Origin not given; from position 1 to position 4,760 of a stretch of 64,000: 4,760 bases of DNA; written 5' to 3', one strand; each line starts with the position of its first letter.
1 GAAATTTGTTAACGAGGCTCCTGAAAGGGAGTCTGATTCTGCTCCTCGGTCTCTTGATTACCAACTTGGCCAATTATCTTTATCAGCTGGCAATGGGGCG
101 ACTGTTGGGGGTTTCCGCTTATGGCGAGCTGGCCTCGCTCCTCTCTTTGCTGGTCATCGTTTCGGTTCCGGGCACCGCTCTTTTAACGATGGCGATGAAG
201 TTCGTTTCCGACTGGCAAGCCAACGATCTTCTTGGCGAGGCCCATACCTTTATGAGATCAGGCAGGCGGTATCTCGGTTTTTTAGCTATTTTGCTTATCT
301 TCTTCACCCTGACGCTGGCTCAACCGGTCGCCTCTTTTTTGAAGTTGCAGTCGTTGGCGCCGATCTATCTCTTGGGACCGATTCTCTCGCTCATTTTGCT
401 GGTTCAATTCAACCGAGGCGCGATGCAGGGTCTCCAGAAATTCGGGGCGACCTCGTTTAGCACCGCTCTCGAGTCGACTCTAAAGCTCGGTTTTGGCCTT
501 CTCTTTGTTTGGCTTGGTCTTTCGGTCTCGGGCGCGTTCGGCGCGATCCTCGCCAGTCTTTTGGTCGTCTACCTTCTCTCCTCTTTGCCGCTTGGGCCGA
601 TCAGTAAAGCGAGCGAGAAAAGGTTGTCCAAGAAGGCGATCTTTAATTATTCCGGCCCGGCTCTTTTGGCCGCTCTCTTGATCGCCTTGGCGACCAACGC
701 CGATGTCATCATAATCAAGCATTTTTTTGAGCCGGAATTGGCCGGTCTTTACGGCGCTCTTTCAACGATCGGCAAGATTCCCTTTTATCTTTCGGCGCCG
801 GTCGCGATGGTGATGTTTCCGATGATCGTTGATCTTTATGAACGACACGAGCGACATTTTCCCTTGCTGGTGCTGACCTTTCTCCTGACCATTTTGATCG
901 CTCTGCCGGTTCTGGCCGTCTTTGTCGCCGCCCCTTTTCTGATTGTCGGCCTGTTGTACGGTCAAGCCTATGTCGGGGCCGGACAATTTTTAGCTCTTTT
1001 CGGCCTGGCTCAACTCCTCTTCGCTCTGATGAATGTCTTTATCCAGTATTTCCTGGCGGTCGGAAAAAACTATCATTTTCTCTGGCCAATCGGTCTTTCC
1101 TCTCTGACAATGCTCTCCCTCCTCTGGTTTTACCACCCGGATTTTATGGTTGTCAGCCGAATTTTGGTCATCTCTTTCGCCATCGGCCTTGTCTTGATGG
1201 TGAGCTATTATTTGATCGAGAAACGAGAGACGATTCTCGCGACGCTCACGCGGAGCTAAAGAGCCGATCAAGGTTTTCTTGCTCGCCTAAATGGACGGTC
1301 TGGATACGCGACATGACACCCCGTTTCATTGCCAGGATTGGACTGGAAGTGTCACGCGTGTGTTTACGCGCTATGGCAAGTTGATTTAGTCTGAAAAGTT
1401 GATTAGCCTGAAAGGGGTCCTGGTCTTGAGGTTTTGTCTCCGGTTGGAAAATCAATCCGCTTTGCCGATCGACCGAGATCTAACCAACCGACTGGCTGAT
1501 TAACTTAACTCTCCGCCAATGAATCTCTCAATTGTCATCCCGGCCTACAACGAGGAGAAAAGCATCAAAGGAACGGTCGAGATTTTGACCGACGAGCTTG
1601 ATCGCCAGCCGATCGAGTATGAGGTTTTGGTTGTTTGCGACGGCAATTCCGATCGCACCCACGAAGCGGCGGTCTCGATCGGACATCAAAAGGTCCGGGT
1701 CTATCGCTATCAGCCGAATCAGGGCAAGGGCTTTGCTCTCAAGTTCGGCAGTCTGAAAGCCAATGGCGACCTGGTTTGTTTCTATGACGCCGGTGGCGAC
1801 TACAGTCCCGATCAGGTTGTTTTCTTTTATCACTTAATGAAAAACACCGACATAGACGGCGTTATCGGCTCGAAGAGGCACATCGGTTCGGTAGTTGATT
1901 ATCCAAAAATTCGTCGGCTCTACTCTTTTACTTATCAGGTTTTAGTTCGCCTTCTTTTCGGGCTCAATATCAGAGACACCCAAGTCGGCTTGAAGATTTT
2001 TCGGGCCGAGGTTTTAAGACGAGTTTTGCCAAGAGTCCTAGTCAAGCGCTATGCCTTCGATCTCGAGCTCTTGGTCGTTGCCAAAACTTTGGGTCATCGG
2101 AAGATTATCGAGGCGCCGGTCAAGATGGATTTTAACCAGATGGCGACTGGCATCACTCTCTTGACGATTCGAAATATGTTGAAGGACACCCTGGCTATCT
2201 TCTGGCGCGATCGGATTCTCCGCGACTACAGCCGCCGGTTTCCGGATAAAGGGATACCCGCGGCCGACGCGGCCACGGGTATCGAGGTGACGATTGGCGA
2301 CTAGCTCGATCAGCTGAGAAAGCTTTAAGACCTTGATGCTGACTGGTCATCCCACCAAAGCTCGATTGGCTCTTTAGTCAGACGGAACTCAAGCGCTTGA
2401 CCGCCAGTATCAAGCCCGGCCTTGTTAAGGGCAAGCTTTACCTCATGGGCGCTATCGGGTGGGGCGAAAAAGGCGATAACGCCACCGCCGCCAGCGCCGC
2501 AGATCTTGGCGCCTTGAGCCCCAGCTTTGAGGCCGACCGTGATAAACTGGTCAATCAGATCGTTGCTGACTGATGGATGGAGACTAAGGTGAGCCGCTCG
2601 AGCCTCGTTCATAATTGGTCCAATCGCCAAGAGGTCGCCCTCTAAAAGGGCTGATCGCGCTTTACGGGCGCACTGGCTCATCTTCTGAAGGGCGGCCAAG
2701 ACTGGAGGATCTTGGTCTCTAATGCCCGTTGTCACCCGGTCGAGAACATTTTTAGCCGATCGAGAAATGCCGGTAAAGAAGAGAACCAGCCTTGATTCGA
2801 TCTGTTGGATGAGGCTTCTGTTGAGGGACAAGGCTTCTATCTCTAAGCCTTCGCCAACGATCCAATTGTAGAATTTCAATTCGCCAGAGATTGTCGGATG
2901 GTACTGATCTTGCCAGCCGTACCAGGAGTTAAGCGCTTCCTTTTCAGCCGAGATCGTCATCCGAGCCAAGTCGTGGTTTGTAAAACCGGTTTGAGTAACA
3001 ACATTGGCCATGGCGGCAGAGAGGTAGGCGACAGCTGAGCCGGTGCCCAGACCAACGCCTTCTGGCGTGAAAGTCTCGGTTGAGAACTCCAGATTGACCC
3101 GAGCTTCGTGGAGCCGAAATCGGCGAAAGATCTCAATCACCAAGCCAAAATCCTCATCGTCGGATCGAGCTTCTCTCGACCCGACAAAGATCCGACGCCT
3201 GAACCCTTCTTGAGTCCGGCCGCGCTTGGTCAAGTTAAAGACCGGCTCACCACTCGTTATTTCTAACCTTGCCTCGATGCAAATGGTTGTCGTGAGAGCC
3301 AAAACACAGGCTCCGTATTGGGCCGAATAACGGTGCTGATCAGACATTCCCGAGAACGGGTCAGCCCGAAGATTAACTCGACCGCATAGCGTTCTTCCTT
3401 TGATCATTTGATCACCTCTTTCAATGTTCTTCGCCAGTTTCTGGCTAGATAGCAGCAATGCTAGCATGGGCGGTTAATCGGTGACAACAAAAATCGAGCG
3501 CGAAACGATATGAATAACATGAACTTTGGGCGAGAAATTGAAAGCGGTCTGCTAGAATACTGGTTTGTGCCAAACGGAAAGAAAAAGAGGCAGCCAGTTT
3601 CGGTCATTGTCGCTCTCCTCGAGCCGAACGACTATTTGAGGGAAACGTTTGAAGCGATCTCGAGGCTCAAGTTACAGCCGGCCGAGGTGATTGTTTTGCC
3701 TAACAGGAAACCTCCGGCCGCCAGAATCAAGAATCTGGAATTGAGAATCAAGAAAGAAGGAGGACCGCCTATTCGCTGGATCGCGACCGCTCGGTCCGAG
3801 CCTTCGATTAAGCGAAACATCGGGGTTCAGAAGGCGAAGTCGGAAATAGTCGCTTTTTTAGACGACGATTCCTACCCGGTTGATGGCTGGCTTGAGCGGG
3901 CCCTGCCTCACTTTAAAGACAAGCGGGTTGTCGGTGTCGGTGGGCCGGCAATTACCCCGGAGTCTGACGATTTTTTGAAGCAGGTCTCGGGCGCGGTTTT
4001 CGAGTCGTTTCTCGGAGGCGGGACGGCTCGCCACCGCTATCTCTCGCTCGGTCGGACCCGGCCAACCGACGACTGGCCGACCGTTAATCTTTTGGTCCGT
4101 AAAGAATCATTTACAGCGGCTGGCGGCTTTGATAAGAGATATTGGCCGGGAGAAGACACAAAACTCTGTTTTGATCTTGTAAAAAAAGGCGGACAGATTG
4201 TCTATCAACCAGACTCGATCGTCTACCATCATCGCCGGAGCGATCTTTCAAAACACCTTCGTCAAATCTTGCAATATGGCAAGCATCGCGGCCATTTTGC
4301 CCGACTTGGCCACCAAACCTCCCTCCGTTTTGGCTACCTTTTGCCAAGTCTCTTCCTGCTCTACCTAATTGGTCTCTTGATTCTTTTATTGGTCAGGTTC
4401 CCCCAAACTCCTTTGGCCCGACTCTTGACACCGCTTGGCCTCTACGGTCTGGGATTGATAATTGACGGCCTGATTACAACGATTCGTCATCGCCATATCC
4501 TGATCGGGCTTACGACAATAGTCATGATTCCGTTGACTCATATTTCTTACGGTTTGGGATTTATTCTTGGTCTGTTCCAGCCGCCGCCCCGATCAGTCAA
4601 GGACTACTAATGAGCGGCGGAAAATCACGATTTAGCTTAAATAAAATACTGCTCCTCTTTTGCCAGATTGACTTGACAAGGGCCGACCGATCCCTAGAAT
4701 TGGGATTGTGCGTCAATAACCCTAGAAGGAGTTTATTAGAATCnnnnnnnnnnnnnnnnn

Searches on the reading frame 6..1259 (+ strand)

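Call 23: search_protein_families(library=pfam, proteins=[window:6-1259:+], max_evalue=0.001)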
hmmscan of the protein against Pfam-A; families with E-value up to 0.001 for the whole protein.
window:6-1259:+ (417 aa): 2 families
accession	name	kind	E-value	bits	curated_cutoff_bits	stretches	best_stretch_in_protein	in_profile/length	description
PF01943.22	Polysacc_synt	-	2.8e-14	53.6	28.2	1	5-276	1-272/274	Polysaccharide biosynthesis protein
PF13440.11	Polysacc_synt_3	-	1.7e-11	44.3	23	1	30-323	2-289/293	Polysaccharide biosynthesis protein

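Call 72: search_protein_families(library=ncbifam, proteins=[window:6-1259:+], max_evalue=1e-8)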
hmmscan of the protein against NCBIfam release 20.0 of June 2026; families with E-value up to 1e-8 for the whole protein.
window:6-1259:+ (417 aa): 0 families

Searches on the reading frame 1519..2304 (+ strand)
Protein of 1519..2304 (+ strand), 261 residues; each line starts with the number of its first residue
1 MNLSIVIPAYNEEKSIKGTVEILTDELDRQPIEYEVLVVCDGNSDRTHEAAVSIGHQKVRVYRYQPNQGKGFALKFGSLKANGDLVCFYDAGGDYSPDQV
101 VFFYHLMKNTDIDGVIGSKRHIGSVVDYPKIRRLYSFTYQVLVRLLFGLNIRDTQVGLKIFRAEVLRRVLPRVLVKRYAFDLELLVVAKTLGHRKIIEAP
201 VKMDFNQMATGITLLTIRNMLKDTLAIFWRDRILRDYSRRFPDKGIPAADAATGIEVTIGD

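Call 23: search_protein_families(library=pfam, proteins=[window:1519-2304:+], max_evalue=0.001)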
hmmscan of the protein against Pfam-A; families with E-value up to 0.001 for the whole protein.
window:1519-2304:+ (261 aa): 3 families
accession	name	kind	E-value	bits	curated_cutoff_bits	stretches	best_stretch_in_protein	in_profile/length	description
PF00535.33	Glycos_transf_2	-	3.3e-20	73.1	23.3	1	4-169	1-167/168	Glycosyl transferase family 2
PF10111.15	Glyco_tranf_2_2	-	1.1e-05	25.6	27.3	1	4-112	1-111/276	Glycosyltransferase like family 2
PF13641.12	Glyco_tranf_2_3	-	0.0003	21.3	27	1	3-91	3-95/230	Glycosyltransferase like family 2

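Call 72: search_protein_families(library=ncbifam, proteins=[window:1519-2304:+], max_evalue=1e-8)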
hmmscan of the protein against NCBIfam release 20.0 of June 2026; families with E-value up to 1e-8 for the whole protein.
window:1519-2304:+ (261 aa): 10 families
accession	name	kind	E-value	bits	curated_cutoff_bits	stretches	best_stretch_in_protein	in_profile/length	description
NF010496.0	PRK13915.1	equivalog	4.6e-13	48.9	262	1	2-92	32-126/307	glucosyl-3-phosphoglycerate synthase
NF058614.1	PPMAGASynPpgS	equivalog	1.9e-12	47.1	370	1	5-225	4-220/226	polyprenyl-phospho-N-acetylgalactosaminyl synthase PpgS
TIGR03937.1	PgaC_IcaA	equivalog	2.9e-12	46.3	422.3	1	3-119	47-163/407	poly-beta-1,6-N-acetyl-D-glucosamine synthase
NF041391.1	DPhHxTase_Halo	equivalog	3.8e-12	45.7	375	1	9-170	3-154/213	dolichyl-phosphate hexose transferase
NF047588.1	GlcsyltransPgfSStrep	equivalog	6.4e-12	45.3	500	1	1-121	1-122/308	glycosyltransferase PgfS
TIGR04182.1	glyco_TIGR04182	equivalog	4.3e-10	39.5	325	1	3-204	2-191/293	S-layer glycoprotein N-glycosyltransferase AglJ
NF038302.1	EPS_HpsE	equivalog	4.7e-10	38.9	300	1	1-121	1-125/307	hormogonium polysaccharide biosynthesis glycosyltransferase HpsE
TIGR04283.1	glyco_like_mftF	equivalog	7.3e-10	38.8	182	1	3-89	1-79/221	TIGR04283 family arsenosugar biosynthesis glycosyltransferase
NF041875.1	EPS_EpsD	equivalog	1.9e-09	37.4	370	1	3-98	1-93/325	exopolysaccharide biosynthesis glycosyltransferase EpsD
NF007986.1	PRK10714.1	equivalog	3.9e-09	36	529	1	2-202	7-199/316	undecaprenyl-phosphate 4-deoxy-4-formamido-L-arabinose transferase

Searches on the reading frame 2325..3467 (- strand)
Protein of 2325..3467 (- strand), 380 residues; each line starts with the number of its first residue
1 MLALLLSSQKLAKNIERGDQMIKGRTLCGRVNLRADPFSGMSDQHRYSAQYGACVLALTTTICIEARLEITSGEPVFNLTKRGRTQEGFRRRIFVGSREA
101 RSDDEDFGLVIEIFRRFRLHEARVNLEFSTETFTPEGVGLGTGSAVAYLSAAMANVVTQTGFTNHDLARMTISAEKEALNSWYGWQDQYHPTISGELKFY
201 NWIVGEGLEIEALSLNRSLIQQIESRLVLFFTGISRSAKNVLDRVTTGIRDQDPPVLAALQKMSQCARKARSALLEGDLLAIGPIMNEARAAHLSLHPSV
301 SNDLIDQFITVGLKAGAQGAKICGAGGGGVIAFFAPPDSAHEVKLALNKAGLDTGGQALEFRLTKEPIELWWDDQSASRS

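Call 23: search_protein_families(library=pfam, proteins=[window:2325-3467:-], max_evalue=0.001)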
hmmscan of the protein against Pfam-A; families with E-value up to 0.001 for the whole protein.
window:2325-3467:- (380 aa): 2 families
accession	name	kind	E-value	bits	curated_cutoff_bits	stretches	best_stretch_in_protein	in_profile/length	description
PF08544.19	GHMP_kinases_C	-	3.1e-09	37.6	21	1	271-351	2-83/85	GHMP kinases C terminal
PF00288.32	GHMP_kinases_N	-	3.1e-07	31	22.3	1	112-189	5-81/87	GHMP kinases N terminal domain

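Call 50: search_protein_families(library=ncbifam, proteins=[window:2325-3467:-], max_evalue=0.00001)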
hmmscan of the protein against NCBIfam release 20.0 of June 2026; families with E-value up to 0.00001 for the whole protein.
window:2325-3467:- (380 aa): 7 families
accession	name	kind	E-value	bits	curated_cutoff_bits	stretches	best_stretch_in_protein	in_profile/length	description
NF049969.1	GlMnHpPKinHddA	equivalog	1.6e-30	106.7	600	1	32-371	8-336/338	D-glycero-D-manno-heptose 7-phosphate kinase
NF009948.0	PRK13412.1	equivalog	1.4e-20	72.7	721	1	126-366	727-967/974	bifunctional fucokinase/fucose-1-phosphate guanylyltransferase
TIGR00549.1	mevalon_kin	equivalog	4.4e-20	72.3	163.05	1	105-331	63-273/276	mevalonate kinase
NF003036.0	PRK03926.1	equivalog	7.7e-17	61.3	403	1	68-351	41-283/302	mevalonate kinase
NF003006.0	PRK03817.1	equivalog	1.8e-09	37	443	1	268-344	247-322/352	galactokinase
TIGR00131.1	gal_kin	equivalog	1.7e-06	27.2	226.65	0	267-360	282-375/388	galactokinase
NF001816.0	PRK00555.1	equivalog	9.1e-06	24.9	509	0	270-355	260-344/363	galactokinase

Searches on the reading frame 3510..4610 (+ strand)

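Call 23: search_protein_families(library=pfam, proteins=[window:3510-4610:+], max_evalue=0.001)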
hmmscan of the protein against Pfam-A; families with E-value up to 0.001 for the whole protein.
window:3510-4610:+ (366 aa): 4 families
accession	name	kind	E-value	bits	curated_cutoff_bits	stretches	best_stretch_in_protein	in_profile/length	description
PF13641.12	Glyco_tranf_2_3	-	7.5e-16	59.3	27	1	29-252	2-223/230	Glycosyltransferase like family 2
PF13632.12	Glyco_trans_2_3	-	1.3e-13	51.7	27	1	113-295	1-186/198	Glycosyl transferase family group 2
PF00535.33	Glycos_transf_2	-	3.8e-13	50.2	23.3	1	32-157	2-125/168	Glycosyl transferase family 2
PF10111.15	Glyco_tranf_2_2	-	6.4e-06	26.3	27.3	0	193-269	167-238/276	Glycosyltransferase like family 2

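Call 72: search_protein_families(library=ncbifam, proteins=[window:3510-4610:+], max_evalue=1e-8)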
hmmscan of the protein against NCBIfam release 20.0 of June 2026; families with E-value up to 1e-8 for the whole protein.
window:3510-4610:+ (366 aa): 4 families
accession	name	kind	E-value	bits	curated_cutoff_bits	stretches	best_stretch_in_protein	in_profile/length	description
TIGR03965.1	mycofact_glyco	equivalog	1.9e-34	119.4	280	1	83-296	126-334/467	mycofactocin biosynthesis glycosyltransferase MftF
NF041875.1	EPS_EpsD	equivalog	4.2e-20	72.4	370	1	30-269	1-236/325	exopolysaccharide biosynthesis glycosyltransferase EpsD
NF038302.1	EPS_HpsE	equivalog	4e-09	35.9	300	0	87-241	63-223/307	hormogonium polysaccharide biosynthesis glycosyltransferase HpsE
TIGR04283.1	glyco_like_mftF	equivalog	6.1e-09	35.8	182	0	30-260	1-205/221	TIGR04283 family arsenosugar biosynthesis glycosyltransferase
